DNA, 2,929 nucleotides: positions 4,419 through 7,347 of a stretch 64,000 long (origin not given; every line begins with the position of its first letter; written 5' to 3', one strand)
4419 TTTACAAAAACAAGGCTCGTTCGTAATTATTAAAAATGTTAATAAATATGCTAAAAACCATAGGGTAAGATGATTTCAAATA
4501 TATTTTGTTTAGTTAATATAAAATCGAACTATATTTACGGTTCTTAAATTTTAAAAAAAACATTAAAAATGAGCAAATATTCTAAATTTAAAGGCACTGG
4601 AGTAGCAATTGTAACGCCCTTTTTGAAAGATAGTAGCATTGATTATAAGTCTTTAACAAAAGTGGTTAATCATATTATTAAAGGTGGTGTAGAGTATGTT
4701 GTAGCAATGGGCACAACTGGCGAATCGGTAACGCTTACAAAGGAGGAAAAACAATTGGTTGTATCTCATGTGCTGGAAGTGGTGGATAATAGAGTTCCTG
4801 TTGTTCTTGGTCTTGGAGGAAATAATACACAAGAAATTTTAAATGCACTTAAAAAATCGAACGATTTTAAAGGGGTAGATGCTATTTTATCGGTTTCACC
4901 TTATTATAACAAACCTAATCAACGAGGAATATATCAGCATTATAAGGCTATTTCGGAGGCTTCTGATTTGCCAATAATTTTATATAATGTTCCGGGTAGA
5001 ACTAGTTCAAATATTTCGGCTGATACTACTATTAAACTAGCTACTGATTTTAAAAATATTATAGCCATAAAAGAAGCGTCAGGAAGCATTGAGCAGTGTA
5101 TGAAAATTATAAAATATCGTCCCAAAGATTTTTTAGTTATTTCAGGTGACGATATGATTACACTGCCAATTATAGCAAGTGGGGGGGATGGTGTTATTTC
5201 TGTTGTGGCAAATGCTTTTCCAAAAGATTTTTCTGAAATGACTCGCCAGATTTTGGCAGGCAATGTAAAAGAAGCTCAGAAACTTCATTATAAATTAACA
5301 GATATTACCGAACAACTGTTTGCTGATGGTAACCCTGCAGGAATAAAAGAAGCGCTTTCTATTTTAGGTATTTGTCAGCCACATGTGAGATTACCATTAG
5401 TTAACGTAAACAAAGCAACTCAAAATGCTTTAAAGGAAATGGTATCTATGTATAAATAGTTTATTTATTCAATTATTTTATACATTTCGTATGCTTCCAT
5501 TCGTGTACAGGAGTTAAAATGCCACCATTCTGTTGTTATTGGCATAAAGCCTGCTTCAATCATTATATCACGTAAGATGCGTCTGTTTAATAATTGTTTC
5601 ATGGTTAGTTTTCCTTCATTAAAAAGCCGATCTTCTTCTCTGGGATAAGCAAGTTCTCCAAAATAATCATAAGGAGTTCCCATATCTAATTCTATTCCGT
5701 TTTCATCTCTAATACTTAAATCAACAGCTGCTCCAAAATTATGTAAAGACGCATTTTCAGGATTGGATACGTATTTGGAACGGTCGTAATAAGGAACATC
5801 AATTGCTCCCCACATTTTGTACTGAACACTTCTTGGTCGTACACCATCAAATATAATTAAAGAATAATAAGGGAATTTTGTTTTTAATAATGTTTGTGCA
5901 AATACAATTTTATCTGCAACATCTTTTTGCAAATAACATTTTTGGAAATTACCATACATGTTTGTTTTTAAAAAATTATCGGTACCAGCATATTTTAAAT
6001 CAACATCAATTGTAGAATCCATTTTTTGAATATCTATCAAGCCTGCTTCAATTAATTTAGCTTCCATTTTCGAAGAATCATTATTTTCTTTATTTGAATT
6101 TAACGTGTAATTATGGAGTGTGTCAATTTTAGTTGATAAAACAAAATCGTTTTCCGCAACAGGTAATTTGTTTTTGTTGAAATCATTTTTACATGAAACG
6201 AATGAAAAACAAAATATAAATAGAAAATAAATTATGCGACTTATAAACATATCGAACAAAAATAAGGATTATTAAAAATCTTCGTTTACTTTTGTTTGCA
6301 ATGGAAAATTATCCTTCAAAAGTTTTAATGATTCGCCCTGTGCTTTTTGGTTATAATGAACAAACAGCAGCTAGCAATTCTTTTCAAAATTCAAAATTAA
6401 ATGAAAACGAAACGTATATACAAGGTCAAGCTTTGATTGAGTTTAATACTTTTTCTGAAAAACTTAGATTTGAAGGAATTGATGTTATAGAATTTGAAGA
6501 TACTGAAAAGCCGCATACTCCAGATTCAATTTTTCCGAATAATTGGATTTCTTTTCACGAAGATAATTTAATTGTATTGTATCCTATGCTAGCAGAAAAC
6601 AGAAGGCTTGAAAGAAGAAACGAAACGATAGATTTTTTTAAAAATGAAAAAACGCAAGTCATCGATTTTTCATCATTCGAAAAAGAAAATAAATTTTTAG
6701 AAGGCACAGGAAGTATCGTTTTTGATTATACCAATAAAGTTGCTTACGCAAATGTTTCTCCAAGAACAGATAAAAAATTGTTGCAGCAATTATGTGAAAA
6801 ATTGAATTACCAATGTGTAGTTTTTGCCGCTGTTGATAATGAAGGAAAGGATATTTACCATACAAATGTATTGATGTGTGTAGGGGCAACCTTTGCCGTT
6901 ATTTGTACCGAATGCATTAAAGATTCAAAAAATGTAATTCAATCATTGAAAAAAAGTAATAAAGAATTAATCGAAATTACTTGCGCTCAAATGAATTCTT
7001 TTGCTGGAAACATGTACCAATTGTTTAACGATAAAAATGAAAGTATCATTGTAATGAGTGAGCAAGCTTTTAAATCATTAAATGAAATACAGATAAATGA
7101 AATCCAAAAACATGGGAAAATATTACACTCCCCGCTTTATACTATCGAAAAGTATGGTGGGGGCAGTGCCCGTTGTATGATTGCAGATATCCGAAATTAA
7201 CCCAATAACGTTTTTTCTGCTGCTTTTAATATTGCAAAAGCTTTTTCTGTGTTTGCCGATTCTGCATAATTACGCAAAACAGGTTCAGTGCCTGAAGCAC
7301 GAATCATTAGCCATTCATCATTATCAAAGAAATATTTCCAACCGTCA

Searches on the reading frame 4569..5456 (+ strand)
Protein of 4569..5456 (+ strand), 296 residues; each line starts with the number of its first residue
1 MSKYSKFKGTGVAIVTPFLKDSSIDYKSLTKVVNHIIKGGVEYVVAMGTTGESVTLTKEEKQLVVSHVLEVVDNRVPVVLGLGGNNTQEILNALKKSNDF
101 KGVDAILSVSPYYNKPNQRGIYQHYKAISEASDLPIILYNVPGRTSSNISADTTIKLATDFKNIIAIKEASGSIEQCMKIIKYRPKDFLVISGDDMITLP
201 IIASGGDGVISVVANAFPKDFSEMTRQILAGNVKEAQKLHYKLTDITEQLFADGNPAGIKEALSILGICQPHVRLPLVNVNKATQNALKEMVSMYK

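Call 74: search_protein_families(library=pfam, proteins=[window:4569-5456:+], max_evalue=0.00001)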
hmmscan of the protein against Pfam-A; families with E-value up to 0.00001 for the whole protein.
window:4569-5456:+ (296 aa): 1 family
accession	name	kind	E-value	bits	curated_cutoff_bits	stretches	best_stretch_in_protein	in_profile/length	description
PF00701.28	DHDPS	-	3.3e-86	289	22.1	1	6-293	1-287/289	Dihydrodipicolinate synthetase family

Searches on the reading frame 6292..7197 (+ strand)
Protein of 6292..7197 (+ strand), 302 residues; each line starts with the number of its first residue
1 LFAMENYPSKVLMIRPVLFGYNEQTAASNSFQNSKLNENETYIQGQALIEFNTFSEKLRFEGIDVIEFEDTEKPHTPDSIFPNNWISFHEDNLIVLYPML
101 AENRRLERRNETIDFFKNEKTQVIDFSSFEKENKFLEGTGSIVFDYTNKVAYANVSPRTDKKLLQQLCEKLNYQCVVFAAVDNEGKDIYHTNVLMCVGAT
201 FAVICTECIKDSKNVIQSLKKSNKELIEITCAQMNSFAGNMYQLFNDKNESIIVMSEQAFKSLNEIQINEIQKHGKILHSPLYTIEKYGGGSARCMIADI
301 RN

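Call 74: search_protein_families(library=pfam, proteins=[window:6292-7197:+], max_evalue=0.00001)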
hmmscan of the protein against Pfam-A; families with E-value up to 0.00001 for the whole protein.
window:6292-7197:+ (302 aa): 1 family
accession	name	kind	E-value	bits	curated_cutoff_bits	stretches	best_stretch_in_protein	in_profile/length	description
PF19420.4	DDAH_eukar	-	5.4e-98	328.3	23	1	19-300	1-290/291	N,N dimethylarginine dimethylhydrolase, eukaryotic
